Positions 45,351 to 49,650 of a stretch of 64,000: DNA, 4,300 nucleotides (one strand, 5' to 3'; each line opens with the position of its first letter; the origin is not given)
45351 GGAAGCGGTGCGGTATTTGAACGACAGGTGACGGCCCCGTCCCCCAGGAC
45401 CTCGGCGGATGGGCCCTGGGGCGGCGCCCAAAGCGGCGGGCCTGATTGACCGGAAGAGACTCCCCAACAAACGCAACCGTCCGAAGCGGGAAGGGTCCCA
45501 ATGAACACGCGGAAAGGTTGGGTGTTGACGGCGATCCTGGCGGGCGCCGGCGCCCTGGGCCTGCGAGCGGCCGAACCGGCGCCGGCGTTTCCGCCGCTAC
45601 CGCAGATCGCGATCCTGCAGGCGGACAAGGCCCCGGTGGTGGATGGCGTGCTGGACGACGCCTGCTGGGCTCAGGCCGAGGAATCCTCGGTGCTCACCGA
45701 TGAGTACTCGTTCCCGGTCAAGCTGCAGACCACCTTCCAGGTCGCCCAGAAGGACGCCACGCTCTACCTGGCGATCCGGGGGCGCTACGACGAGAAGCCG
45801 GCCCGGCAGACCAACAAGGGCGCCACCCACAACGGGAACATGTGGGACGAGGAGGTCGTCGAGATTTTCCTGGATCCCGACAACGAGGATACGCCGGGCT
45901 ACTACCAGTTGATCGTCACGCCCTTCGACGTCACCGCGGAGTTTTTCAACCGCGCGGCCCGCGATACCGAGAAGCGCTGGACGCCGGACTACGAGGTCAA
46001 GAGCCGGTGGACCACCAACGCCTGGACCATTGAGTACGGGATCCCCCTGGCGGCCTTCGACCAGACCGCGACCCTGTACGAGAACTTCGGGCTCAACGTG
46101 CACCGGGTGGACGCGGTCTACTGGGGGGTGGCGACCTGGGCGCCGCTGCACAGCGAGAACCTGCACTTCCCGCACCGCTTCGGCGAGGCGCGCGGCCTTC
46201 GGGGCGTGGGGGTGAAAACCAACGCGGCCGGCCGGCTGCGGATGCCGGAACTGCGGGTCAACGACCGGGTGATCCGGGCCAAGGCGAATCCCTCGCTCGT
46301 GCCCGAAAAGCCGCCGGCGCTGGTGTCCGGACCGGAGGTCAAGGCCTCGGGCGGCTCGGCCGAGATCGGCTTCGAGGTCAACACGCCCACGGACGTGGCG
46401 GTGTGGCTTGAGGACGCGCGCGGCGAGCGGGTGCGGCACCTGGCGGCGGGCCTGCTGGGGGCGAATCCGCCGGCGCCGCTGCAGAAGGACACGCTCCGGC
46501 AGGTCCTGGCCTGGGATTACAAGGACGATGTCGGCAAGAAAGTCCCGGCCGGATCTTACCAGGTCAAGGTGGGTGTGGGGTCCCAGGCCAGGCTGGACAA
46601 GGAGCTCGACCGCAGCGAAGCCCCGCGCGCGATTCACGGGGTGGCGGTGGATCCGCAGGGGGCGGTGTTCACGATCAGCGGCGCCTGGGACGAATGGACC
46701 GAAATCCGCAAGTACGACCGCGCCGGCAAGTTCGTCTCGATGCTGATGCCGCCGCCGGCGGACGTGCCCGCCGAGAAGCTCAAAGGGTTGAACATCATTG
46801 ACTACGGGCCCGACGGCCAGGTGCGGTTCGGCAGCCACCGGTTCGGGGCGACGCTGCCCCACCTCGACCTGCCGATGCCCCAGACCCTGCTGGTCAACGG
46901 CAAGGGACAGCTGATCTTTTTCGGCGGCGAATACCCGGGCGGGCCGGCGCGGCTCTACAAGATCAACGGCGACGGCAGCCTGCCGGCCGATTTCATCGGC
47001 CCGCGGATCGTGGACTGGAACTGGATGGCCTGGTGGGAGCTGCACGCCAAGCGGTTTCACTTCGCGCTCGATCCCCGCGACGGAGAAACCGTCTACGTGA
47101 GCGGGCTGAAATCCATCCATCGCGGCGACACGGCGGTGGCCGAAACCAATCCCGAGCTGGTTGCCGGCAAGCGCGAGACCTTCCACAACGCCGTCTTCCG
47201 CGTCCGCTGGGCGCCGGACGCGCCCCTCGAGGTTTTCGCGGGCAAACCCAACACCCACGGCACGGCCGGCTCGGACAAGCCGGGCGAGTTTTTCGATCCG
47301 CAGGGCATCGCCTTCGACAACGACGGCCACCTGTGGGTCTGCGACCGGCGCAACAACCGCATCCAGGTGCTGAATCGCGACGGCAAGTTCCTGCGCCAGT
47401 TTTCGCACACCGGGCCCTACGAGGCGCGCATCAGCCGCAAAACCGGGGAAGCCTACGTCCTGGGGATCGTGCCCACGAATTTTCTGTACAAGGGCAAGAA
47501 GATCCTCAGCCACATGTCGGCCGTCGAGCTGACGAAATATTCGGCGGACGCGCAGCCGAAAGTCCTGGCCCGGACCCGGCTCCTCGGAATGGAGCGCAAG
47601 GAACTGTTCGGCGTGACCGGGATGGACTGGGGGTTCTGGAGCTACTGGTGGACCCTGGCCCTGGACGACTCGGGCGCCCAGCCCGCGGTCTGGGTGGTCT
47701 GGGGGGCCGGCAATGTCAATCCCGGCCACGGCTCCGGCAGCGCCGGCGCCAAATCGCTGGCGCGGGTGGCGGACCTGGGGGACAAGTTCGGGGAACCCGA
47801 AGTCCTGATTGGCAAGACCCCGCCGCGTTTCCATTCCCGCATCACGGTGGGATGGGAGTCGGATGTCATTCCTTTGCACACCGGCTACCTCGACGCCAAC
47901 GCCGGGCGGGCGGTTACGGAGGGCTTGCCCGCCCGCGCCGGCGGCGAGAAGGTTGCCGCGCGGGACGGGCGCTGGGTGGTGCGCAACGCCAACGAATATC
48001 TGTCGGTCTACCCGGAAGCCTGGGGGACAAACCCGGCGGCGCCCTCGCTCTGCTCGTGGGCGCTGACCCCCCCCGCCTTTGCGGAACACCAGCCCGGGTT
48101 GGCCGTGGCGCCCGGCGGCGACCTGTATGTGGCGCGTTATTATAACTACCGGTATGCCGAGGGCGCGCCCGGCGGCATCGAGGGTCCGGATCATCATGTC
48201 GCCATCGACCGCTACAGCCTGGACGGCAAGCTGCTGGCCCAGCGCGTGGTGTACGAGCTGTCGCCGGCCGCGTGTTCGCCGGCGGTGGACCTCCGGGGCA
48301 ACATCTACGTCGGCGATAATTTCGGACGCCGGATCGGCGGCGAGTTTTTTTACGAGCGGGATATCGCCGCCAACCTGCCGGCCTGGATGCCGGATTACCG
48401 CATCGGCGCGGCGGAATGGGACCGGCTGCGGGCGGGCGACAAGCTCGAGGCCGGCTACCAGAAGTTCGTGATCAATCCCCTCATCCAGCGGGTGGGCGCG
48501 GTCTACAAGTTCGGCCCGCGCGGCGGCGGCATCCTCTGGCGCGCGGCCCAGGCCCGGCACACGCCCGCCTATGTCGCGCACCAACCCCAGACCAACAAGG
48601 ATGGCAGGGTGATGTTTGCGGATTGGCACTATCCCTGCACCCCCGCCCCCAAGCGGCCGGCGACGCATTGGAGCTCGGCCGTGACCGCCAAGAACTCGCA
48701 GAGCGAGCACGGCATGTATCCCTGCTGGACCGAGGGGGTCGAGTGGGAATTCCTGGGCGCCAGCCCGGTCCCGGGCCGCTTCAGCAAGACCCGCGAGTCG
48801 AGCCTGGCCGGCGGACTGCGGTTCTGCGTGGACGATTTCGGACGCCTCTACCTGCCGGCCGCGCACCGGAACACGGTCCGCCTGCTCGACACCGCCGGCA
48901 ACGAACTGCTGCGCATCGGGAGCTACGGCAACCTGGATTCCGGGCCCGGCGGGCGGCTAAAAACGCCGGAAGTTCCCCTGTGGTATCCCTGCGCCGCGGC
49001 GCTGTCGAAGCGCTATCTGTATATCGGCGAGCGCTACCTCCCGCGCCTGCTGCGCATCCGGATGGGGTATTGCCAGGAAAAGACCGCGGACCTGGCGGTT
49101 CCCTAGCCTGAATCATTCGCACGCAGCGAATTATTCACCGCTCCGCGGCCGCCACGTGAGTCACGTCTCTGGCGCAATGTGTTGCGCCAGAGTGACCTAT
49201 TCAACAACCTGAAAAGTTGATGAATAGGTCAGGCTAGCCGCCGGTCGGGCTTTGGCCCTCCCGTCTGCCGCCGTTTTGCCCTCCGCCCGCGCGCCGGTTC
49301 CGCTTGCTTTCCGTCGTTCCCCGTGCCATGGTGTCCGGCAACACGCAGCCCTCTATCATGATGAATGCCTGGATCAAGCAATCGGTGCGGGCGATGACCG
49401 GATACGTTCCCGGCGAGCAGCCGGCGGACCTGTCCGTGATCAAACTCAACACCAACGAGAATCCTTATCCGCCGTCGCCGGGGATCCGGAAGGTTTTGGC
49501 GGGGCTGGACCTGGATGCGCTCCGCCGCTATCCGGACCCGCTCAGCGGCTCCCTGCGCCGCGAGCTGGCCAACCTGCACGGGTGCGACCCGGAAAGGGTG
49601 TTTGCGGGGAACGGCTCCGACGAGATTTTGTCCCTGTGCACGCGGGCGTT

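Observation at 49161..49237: A 76-77-bp double-hairpin element present in two copies 8 kb apart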

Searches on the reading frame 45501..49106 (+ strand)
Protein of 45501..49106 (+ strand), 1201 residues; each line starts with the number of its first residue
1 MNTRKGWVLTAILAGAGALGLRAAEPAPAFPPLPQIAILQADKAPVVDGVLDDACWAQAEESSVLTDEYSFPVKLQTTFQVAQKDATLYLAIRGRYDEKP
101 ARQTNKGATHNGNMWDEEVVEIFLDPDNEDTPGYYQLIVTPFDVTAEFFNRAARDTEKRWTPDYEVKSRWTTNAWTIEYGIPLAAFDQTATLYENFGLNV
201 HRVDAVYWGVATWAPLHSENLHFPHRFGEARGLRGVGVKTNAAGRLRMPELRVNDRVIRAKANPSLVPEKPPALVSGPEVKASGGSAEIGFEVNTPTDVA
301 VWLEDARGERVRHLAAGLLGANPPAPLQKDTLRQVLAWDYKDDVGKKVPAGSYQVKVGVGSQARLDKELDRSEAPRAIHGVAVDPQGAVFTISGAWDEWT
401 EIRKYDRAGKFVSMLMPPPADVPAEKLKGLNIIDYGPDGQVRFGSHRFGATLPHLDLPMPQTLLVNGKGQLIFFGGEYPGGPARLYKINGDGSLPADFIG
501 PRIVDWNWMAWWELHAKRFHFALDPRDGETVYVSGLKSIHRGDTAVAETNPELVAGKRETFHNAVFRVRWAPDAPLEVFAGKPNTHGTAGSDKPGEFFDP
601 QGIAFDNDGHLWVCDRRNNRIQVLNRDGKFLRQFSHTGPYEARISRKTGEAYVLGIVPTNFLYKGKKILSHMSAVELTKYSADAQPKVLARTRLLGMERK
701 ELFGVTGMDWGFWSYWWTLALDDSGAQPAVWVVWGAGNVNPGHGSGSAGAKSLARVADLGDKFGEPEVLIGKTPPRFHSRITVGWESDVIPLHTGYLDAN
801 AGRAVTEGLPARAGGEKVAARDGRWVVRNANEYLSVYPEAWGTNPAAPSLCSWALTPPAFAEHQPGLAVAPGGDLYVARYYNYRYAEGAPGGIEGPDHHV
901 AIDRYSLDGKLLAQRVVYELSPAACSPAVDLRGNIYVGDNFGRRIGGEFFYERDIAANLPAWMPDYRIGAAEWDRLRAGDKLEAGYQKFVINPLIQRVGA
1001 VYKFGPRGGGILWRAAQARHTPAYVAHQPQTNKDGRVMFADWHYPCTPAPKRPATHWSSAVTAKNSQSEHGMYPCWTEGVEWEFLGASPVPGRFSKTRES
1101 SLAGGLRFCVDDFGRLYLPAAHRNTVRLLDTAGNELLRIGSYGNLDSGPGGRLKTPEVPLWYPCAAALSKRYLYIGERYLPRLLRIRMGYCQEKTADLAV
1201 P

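Call 13: search_protein_families(library=pfam, proteins=[window:45501-49106:+])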
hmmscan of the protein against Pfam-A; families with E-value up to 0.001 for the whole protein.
window:45501-49106:+ (1201 aa): 3 families
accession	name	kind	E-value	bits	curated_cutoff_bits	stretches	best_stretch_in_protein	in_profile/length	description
PF01436.27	NHL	-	1.9e-11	43.8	20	1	599-623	3-27/28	NHL repeat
PF06452.16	CBM9_1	-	9.8e-11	42.3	23.4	1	47-230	1-180/185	Carbohydrate family 9 binding domain-like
PF13860.13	FlgD_ig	-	0.0003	21.1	27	0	279-357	3-73/79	FlgD Ig-like domain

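Call 14: find_encoding_contigs(protein=window:45501-49106:+, flank=10000, max_places=10)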
Protein window:45501-49106:+ (1201 aa): no gene with exactly this product is on record in the collection.

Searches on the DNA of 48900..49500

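Call 9: search_rna_families(source=window, start=48900, end=49500, threshold=evalue, max_evalue=10, show_alignments=3)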
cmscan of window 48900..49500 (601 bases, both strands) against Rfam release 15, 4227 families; matches with E-value up to 10: 5.
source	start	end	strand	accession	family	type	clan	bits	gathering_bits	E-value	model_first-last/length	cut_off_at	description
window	49052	49119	+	RF00843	mir-228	Gene; miRNA;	CL00093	18.6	45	0.21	1-85/85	no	mir-228 microRNA precursor family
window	49188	49236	-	RF04288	mir-9201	Gene; miRNA;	CL00147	15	95.5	3.6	1-81/81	no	mir-9201 microRNA precursor family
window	49180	49245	-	RF03297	MIR1033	Gene; miRNA;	-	14.7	70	6.4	1-82/82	no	MIR1033 microRNA precursor family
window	48919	48976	+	RF01684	mascRNA-menRNA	Gene;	-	14.1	42.5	6.9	1-56/56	no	MALAT1-associated small cytoplasmic RNA/MEN beta RNA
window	49084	49215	+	RF02936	Chloroflexus-1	Gene; sRNA;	-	11.4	181.5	2.2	1-171/171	no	Chloroflexus-1 RNA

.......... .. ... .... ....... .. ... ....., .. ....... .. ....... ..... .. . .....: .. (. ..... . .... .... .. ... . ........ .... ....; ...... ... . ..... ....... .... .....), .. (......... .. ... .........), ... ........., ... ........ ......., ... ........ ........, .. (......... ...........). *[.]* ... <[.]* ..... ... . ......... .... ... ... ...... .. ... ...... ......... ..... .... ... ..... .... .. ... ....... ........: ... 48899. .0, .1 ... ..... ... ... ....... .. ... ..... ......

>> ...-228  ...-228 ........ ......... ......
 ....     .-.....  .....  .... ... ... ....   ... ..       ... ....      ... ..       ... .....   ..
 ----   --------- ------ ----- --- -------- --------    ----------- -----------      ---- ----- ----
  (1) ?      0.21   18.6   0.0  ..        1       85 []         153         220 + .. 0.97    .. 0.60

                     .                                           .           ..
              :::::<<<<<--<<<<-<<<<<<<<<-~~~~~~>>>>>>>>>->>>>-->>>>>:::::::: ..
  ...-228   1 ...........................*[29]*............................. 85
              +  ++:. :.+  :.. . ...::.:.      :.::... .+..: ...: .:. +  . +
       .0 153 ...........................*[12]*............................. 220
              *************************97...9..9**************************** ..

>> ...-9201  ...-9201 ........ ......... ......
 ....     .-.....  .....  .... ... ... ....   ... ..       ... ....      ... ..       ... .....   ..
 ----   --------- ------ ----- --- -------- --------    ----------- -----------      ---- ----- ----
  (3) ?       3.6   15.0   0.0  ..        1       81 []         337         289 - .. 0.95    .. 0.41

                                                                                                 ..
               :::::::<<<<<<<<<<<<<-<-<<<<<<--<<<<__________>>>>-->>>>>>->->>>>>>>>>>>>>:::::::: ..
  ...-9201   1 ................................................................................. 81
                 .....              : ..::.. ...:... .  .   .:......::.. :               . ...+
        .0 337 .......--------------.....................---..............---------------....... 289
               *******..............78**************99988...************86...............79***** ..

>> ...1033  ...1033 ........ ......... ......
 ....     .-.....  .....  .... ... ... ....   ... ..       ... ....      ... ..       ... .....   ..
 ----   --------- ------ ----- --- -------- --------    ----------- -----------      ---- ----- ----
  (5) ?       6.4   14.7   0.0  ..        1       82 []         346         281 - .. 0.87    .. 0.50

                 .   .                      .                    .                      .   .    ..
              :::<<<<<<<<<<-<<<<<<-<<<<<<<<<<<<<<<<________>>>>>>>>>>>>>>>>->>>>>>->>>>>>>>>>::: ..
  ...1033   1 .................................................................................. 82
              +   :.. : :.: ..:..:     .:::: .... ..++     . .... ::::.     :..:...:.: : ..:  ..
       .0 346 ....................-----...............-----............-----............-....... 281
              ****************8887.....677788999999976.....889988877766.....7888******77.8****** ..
